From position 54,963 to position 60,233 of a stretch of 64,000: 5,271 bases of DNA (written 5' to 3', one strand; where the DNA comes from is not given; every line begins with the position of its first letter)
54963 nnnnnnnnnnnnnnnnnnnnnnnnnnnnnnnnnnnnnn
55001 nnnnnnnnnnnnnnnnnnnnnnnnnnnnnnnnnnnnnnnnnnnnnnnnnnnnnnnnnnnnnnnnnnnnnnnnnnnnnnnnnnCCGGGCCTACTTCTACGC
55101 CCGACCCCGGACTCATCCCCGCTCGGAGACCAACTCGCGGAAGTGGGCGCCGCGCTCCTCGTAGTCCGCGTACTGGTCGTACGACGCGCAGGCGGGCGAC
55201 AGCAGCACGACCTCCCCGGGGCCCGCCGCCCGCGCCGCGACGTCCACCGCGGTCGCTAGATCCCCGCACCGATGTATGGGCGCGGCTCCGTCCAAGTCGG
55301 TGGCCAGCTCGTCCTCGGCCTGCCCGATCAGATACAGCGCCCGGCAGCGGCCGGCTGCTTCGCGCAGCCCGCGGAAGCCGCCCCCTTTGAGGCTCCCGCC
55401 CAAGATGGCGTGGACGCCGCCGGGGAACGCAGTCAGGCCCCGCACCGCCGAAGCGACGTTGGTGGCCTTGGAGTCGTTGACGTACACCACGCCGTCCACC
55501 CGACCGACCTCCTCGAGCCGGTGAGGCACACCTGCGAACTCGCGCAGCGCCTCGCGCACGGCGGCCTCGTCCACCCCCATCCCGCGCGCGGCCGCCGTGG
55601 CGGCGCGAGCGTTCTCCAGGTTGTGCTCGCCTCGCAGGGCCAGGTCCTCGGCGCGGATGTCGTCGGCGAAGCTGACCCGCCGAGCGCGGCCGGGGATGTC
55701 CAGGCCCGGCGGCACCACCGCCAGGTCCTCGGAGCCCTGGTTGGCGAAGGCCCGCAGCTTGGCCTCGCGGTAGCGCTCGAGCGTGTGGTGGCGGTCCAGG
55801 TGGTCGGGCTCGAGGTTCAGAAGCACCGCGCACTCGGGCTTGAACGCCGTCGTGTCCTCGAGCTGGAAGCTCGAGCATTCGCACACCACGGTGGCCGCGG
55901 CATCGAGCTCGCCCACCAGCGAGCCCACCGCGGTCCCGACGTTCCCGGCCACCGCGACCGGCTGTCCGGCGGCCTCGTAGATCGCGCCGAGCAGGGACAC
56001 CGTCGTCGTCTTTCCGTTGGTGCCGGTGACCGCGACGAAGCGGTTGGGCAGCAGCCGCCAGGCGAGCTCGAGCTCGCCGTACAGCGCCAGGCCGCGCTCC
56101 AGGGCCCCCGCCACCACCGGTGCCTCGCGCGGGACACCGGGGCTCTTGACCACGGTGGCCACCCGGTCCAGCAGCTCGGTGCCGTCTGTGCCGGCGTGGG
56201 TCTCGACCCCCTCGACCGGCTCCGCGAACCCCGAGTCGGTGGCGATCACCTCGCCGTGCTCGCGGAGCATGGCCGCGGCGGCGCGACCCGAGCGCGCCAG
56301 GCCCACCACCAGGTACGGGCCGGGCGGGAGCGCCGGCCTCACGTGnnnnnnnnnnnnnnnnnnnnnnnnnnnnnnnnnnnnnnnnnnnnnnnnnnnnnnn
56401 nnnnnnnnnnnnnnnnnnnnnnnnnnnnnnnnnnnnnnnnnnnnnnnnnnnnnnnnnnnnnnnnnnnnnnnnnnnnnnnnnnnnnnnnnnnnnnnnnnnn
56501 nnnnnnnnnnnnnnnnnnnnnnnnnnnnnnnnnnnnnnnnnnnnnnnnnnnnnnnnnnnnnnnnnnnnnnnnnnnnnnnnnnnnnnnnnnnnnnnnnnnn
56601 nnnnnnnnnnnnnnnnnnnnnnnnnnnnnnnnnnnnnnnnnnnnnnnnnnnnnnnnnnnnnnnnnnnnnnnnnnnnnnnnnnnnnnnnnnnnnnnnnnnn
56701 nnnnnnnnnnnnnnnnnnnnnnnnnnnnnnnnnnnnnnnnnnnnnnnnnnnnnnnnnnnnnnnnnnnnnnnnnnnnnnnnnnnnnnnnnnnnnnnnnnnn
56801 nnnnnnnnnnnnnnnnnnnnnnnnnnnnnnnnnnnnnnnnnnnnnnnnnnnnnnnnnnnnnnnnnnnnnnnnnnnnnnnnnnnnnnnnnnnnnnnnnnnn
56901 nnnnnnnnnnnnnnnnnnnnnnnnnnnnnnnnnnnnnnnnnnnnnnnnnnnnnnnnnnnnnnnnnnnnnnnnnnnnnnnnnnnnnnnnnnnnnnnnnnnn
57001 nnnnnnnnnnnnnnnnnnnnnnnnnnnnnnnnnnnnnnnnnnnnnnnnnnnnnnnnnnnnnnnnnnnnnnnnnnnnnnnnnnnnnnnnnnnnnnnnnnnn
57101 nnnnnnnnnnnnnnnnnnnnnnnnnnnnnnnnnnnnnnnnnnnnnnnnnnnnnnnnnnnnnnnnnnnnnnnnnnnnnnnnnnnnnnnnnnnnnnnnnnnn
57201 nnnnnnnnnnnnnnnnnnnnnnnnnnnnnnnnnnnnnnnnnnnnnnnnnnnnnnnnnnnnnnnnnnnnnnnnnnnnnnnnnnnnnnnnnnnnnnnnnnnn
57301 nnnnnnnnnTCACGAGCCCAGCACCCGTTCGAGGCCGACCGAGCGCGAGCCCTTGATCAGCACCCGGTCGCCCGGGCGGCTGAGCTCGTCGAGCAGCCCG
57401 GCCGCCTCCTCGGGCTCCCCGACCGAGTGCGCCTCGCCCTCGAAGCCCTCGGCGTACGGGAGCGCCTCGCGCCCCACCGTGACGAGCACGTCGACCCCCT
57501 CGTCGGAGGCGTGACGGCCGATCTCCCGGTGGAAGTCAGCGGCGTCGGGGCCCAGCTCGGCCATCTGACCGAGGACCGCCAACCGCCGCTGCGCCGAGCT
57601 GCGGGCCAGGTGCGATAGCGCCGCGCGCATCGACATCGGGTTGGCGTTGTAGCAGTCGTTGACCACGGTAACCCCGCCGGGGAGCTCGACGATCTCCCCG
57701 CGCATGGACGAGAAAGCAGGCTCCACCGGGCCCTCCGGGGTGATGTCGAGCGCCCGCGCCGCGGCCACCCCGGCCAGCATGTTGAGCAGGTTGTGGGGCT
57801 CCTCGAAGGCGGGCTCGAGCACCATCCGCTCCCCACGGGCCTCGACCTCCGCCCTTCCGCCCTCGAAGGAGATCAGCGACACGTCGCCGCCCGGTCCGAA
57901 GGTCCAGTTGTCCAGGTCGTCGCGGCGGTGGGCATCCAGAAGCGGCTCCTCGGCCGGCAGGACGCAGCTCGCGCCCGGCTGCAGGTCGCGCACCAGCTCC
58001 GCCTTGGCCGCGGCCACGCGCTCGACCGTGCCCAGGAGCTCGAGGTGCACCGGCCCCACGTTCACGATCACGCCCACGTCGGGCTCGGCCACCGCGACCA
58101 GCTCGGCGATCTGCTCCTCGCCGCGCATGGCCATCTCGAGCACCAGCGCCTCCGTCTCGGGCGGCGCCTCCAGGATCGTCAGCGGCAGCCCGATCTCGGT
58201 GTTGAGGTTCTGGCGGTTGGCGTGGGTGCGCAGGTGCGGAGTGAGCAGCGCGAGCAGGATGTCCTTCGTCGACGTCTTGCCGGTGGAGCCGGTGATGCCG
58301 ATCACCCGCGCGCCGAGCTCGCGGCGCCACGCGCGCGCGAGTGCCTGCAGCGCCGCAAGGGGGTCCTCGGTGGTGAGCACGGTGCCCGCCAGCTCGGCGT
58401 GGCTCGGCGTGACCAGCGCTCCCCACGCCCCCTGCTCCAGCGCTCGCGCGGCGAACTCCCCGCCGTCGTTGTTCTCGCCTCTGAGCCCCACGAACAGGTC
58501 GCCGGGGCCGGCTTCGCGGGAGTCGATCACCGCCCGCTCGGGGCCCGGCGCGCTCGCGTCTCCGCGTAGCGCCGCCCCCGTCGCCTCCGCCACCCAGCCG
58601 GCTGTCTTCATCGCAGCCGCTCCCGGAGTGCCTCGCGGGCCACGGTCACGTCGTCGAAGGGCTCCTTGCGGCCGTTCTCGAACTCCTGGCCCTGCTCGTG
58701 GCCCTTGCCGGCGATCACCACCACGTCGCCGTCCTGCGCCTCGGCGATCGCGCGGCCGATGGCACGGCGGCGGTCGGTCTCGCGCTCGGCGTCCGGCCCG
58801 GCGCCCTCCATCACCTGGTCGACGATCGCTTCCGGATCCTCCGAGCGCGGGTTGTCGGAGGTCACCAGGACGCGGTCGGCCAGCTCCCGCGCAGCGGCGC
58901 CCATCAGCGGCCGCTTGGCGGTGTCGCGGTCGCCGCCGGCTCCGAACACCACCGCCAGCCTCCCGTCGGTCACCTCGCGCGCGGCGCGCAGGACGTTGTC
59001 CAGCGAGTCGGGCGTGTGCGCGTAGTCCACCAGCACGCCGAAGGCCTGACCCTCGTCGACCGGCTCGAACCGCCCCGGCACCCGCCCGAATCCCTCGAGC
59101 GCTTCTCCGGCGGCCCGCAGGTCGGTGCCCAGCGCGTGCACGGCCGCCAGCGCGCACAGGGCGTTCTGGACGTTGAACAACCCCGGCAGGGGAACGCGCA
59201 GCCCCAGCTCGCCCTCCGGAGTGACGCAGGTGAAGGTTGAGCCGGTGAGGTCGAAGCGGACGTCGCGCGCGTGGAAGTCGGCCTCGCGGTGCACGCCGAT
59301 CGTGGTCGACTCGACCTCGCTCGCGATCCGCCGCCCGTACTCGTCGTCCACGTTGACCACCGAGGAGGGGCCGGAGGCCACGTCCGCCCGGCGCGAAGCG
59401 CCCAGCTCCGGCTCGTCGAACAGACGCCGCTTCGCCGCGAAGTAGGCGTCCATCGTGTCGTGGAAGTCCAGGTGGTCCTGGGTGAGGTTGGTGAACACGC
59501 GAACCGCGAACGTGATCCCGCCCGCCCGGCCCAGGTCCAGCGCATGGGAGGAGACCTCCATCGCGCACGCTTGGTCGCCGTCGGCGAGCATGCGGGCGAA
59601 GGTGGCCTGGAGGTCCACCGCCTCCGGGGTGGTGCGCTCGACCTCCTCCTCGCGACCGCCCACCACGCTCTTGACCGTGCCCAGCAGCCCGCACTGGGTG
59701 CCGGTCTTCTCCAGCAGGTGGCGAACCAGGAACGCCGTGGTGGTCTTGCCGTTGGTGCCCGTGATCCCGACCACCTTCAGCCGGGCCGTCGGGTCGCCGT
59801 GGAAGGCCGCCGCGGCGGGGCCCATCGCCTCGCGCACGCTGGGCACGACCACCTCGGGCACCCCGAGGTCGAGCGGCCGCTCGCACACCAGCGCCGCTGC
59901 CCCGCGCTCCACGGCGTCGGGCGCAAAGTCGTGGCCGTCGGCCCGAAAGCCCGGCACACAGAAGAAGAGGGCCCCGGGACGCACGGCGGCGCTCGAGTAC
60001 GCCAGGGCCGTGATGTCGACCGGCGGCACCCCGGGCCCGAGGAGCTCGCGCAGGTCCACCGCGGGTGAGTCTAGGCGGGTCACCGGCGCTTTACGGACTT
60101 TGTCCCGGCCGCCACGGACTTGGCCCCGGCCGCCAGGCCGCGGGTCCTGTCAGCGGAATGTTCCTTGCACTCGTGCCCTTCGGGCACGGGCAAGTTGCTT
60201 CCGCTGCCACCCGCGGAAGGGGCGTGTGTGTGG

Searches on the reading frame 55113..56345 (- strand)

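Call 38: search_protein_families(library=pfam, proteins=[window:55113-56345:-], max_evalue=0.00001)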
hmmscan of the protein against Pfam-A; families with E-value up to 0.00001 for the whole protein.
window:55113-56345:- (410 aa): 2 families
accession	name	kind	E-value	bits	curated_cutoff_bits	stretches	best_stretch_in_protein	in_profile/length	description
PF08245.18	Mur_ligase_M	-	8.9e-25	88.3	24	1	106-212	1-122/200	Mur ligase middle domain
PF02875.26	Mur_ligase_C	-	2e-10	42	28.4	1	275-386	1-127/127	Mur ligase, glutamate ligase domain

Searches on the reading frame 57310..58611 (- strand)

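Call 38: search_protein_families(library=pfam, proteins=[window:57310-58611:-], max_evalue=0.00001)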
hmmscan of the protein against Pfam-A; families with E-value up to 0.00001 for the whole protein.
window:57310-58611:- (433 aa): 2 families
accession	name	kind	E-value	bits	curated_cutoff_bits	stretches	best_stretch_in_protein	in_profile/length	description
PF08245.18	Mur_ligase_M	-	2.6e-29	103.1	24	1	106-285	1-200/200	Mur ligase middle domain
PF02875.26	Mur_ligase_C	-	2.5e-22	80.5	28.4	1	304-423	2-127/127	Mur ligase, glutamate ligase domain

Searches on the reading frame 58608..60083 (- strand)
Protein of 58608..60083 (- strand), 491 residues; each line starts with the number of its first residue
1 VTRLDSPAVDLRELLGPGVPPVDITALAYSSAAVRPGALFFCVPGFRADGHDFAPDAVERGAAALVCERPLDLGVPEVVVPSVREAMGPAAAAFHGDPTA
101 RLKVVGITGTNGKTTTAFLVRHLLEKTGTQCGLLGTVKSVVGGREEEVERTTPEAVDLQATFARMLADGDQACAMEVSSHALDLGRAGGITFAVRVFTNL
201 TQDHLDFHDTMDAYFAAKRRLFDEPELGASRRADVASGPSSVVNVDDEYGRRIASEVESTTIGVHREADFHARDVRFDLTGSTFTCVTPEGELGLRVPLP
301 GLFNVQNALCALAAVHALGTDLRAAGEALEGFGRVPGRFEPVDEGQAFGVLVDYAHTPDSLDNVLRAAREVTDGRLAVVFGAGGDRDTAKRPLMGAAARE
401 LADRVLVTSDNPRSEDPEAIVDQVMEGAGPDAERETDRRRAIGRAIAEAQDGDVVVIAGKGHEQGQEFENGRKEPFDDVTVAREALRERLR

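Call 38: search_protein_families(library=pfam, proteins=[window:58608-60083:-], max_evalue=0.00001)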
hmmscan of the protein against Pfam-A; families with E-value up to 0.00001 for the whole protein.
window:58608-60083:- (491 aa): 3 families
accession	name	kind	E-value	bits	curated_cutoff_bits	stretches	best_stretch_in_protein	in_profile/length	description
PF08245.18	Mur_ligase_M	-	1.5e-49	169.1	24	1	107-315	1-200/200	Mur ligase middle domain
PF02875.26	Mur_ligase_C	-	1.1e-34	120.4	28.4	1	337-461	1-127/127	Mur ligase, glutamate ligase domain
PF01225.30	Mur_ligase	-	3.1e-11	43.9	21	1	24-85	2-65/95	Mur ligase family, catalytic domain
